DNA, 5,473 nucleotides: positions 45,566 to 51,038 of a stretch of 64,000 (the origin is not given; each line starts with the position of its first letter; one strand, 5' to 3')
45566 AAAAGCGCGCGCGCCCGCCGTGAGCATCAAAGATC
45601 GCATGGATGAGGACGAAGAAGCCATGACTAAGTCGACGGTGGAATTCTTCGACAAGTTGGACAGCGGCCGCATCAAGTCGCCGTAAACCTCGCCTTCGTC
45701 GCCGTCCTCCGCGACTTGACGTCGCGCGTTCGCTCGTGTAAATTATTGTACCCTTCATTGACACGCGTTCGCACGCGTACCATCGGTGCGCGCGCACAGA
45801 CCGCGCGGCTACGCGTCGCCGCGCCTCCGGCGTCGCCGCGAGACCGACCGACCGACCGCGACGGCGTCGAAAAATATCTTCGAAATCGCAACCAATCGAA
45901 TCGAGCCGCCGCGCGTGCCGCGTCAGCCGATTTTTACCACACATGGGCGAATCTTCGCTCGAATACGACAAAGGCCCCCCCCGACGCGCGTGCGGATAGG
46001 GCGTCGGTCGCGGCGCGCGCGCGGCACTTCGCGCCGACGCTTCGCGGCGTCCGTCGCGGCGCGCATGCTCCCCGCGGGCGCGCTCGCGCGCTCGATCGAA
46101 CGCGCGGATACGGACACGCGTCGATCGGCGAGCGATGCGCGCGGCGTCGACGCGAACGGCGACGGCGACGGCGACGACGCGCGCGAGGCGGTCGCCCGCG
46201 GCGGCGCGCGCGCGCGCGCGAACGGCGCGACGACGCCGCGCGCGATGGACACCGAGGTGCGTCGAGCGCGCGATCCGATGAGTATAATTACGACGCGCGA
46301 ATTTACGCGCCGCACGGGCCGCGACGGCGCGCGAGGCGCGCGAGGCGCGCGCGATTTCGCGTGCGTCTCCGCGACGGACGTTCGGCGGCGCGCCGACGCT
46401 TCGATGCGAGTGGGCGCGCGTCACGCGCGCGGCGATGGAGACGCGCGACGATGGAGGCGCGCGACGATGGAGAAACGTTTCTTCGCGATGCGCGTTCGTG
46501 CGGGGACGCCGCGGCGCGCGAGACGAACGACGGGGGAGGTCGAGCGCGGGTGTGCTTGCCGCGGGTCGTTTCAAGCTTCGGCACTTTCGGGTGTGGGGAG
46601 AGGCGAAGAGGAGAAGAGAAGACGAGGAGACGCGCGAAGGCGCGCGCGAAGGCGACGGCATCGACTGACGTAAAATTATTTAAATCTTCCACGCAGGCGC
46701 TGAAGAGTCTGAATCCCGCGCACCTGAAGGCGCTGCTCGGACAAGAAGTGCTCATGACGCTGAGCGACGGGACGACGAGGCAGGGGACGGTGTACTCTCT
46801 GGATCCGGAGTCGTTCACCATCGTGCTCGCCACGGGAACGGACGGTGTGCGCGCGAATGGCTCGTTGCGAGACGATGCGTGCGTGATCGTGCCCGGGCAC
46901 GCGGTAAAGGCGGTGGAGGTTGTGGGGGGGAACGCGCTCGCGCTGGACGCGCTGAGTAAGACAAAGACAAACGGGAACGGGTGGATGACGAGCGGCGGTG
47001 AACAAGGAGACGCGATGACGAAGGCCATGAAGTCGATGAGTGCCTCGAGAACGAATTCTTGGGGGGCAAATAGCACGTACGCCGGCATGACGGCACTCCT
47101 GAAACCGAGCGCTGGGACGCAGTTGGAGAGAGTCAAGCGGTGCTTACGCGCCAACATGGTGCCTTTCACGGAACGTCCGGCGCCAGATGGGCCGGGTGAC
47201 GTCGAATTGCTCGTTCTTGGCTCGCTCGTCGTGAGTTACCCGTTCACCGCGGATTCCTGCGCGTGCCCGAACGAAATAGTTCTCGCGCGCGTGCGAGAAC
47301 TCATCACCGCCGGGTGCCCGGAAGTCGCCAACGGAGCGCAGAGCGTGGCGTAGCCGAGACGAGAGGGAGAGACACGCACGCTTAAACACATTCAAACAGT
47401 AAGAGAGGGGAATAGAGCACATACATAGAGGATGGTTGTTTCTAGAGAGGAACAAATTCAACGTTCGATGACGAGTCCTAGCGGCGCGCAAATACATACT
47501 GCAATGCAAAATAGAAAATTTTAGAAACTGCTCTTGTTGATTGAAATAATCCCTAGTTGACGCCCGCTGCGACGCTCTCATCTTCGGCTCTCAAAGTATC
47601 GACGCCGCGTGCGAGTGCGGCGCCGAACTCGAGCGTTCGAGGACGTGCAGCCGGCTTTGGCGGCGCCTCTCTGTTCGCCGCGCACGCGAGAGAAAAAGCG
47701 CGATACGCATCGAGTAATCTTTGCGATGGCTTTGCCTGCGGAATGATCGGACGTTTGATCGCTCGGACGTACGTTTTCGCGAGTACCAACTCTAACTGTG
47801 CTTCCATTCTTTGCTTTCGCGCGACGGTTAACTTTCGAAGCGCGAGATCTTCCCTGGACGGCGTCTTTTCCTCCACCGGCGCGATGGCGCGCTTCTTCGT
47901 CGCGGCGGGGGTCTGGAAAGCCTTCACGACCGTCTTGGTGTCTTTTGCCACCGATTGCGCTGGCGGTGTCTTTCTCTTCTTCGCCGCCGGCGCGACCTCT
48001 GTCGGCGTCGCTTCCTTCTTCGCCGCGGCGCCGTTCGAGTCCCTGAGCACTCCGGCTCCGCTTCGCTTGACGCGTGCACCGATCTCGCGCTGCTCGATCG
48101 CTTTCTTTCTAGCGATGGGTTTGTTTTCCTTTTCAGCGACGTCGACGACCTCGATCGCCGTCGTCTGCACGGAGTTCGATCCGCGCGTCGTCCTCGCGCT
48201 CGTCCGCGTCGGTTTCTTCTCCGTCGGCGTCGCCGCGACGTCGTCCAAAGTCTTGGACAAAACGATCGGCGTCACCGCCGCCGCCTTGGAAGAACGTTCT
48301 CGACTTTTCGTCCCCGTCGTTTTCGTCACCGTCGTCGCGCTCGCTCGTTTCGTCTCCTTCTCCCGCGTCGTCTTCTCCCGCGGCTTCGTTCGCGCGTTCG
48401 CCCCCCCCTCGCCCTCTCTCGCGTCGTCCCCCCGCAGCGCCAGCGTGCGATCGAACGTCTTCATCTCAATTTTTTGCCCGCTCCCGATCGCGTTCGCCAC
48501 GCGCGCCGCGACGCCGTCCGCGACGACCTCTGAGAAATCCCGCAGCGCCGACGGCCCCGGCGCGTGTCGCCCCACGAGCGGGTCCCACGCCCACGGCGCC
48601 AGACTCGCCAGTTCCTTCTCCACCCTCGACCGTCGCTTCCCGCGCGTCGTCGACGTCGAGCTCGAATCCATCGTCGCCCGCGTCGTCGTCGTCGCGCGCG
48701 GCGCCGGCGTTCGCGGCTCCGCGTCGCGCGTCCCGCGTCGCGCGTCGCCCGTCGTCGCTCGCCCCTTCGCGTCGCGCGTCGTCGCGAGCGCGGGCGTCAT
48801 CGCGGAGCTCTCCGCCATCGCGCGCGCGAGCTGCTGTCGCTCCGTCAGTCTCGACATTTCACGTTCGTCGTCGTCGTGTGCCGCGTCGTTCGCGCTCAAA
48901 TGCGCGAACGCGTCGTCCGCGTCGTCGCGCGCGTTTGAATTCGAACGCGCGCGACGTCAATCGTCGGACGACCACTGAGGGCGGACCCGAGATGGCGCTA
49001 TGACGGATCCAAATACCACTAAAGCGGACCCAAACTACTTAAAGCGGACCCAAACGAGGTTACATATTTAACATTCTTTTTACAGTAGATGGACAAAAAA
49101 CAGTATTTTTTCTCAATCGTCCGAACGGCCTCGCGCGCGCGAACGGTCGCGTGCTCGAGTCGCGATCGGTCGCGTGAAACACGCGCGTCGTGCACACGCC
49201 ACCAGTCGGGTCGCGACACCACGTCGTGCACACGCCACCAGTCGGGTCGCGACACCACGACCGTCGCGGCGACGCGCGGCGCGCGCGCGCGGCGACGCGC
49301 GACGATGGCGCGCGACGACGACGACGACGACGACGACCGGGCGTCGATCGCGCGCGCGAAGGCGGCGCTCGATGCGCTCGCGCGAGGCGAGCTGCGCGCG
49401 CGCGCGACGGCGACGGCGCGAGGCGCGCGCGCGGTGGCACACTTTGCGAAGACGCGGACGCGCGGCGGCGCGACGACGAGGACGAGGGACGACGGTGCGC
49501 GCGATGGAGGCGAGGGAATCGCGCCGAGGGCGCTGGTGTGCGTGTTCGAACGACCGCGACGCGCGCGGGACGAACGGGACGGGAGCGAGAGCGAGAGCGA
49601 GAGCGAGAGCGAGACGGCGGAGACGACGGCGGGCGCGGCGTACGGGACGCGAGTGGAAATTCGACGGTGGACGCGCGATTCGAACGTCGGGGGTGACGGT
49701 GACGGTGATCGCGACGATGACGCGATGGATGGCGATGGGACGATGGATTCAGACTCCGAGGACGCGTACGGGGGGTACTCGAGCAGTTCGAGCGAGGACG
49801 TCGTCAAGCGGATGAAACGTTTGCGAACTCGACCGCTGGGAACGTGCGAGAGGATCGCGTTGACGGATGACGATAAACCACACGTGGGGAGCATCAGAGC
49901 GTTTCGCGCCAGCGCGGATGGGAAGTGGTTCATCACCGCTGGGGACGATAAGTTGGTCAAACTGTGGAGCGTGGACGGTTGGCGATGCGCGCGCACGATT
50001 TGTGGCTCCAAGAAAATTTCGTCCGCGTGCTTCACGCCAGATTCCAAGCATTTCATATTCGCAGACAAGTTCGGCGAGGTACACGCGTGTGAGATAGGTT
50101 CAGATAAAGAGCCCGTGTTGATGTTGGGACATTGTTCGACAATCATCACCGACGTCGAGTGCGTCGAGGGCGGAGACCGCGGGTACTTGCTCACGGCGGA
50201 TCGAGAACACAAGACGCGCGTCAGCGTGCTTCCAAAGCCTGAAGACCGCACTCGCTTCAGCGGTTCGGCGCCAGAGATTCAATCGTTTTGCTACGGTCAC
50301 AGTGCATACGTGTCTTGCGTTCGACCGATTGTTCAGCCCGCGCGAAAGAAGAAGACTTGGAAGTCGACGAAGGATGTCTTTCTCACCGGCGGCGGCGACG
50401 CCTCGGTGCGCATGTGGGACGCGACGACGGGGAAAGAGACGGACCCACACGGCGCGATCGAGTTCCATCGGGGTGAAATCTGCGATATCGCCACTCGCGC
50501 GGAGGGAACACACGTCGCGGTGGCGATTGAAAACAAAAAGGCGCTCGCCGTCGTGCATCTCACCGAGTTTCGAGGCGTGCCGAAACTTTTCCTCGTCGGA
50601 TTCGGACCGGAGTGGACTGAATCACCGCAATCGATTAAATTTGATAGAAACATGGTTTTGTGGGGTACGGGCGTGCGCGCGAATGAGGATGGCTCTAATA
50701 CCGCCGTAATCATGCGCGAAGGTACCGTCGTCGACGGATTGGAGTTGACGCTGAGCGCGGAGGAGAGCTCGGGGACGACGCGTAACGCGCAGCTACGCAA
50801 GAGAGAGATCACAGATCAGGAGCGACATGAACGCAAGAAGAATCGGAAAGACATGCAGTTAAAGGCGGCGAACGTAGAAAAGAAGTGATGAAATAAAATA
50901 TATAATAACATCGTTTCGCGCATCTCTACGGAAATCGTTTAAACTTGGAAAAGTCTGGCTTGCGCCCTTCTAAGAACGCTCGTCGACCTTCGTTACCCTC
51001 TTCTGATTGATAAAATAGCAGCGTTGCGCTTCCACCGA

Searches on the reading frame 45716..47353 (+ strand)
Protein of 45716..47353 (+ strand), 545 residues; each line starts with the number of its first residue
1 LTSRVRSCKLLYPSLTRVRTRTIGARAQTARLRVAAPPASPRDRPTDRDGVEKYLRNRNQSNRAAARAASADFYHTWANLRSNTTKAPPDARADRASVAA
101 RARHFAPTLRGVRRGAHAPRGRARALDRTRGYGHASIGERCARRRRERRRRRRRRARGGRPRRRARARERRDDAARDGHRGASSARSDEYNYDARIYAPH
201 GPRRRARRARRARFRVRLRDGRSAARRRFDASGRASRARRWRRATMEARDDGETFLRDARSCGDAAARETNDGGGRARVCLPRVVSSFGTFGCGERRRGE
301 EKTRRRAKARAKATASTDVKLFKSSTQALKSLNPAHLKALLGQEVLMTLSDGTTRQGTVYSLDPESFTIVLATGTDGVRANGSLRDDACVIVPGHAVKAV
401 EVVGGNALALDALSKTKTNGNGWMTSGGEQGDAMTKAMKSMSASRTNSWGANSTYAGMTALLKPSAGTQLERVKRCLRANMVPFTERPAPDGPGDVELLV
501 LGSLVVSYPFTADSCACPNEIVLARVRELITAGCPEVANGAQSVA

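Call 43: search_protein_families(library=pfam, proteins=[window:45716-47353:+], max_evalue=0.0001)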
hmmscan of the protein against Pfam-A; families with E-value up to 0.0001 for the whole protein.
window:45716-47353:+ (545 aa): 1 family
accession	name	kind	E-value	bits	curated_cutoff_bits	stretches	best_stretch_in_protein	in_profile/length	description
PF20417.3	Gemin6_C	-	2.4e-06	27.6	33.4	1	472-531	18-73/80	Gemin6 C-terminal domain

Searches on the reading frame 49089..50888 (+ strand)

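Call 43: search_protein_families(library=pfam, proteins=[window:49089-50888:+], max_evalue=0.0001)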
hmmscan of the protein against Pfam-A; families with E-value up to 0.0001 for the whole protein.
window:49089-50888:+ (599 aa): 12 families
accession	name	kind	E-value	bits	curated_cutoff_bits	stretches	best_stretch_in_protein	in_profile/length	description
PF25174.1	Beta-prop_THOC3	-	8.9e-13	48.3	305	1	263-325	168-231/272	THOC3 beta-propeller domain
PF00400.38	WD40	-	6.7e-11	42.7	27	0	265-294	10-39/39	WD domain, G-beta repeat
PF23414.1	Beta-prop_EML_2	-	6.6e-10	39.2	90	1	276-361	8-92/266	Echinoderm microtubule-associated protein second beta-propeller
PF25173.1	Beta-prop_WDR3_1st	-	1.3e-09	38.5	154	1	265-327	112-175/184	WDR3 first beta-propeller domain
PF25460.1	Beta-prop_Aladin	-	3.4e-09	36.7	171.1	1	269-327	156-214/340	Aladin seven-bladed propeller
PF24805.1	EIF3I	-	1.5e-08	34.6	200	0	259-324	181-246/324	EIF3I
PF25172.1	Beta-prop_WDR3_2nd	-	8e-08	32.3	140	1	269-343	2-74/293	WDR3 second beta-propeller domain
PF24814.1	WD40_Prp19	-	2.5e-07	30.5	320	0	423-483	56-113/281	Prp19 WD40 domain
PF25175.1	Beta-prop_WDR5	-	2.2e-06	27.6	250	0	266-320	10-65/296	WDR5 beta-propeller domain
PF24807.1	WD40_CDC20-Fz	-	1.4e-05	25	200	0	424-481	99-155/292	CDC20/Fizzy WD40 domain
PF25391.1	WD40_Gbeta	-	5.2e-05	22.8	150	0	265-370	183-287/340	G protein beta WD-40 repeat protein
PF24817.1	WD40_WDHD1_1st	-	6e-05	22.8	109.9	0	266-331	222-289/291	WDHD1 first WD40 domain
